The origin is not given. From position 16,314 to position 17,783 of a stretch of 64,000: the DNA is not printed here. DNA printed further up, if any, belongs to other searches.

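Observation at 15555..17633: Second His-variant DegT-family protein paired with an RmlD-like 4-reductase: a dehydratase-reductase couple for another dideoxy sugar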

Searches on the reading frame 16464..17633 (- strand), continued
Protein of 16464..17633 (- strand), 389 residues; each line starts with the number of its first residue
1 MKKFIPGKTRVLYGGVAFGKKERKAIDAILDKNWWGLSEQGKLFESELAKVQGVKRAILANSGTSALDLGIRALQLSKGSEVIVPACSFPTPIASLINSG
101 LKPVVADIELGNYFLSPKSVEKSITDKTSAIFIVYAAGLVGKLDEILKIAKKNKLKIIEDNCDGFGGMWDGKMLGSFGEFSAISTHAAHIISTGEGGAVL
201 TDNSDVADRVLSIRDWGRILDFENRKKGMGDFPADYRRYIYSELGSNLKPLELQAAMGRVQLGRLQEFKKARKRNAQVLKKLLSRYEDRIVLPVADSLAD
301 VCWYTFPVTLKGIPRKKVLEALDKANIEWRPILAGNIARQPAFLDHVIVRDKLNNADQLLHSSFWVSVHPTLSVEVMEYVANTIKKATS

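Call 78: search_dna_similar(query=L047:3174-4340:+, collection=phages, mode=protein, max_rows=12)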
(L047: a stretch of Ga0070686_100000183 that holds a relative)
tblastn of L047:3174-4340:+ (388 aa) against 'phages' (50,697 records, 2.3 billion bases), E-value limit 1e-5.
Records with a match: 79; places in all: 83; records where one place covers at least 80% of the query: 66.
Best place of each record, by identity: <60% 79.
By first word of the organism name: Synechococcus 54; Salmonella 5; uncultured 4; Stenotrophomonas 4; Marine 3; Aphanizomenon 2; Bacteriophage 2; Planktothrix 1; Caudoviricetes 1; Escherichia 1; and 2 more.
By host as written in the record: - 56; Synechococcus sp. MW02 4; Stenotrophomonas maltophilia 4; Salmonella enterica subsp. enterica serovar Kentucky 3; Synechococcus sp. 3; Homo sapiens 2; Synechococcus sp. LTWRED 1; Aphanizomenon flos-aquae 1; and 5 more.
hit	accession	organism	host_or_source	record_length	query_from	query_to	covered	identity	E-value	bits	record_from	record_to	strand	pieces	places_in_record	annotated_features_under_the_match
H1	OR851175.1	Salmonella phage S.Kent 1-2-1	Salmonella enterica subsp. enterica ...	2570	10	386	97%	38.0%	1e-78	263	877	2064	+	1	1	record has no annotation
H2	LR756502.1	uncultured phage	metagenomic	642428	3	382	98%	31.3%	7e-44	168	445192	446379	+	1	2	record has no annotation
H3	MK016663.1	Synechococcus phage S-H68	Synechococcus sp. LTWRED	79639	16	388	96%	30.4%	6e-43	166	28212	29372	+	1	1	CDP-4-dehydro-6-deoxy-D-glucose 3-dehydratase | hypothetical protein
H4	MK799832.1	Synechococcus phage S-B05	Synechococcus sp. MW02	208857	16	388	96%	30.4%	6e-43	166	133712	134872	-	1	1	hypothetical protein (x2)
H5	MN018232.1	Synechococcus phage S-B43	Synechococcus sp. MW02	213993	16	388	96%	30.4%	6e-43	166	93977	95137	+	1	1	hypothetical protein (x2)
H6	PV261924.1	Synechococcus phage RN05-S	Synechococcus sp. MW02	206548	16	388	96%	30.2%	2e-42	164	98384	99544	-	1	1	DegT/DnrJ/EryC1/StrS aminotransferase family protein | hypothetical protein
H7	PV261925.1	Synechococcus phage RB11-B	Synechococcus sp. MW02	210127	16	385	95%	30.4%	9e-43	165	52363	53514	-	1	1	DegT/DnrJ/EryC1/StrS aminotransferase family protein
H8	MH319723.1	Marine virus AG-345-D19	single cell amplified by WGA-X; seawater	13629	4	385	98%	29.0%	3e-43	166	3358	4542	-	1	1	record has no annotation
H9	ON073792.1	Aphanizomenon phage Yong-DA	Aphanizomenon flos-aquae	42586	12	375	94%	28.8%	2e-29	126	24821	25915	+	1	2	DegT/DnrJ/EryC1/StrS aminotransferase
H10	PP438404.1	Aphanizomenon phage Afl-JY11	Aphanizomenon flos-aquae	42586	12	375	94%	28.8%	2e-29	126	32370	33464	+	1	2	aminotransferase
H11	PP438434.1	Planktothrix phage Pag-JY44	Planktothrix agardhii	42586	12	375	94%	28.8%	2e-29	126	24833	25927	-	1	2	aminotransferase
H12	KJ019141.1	Synechococcus phage ACG-2014f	-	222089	24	362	87%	28.6%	6e-29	124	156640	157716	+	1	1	hypothetical protein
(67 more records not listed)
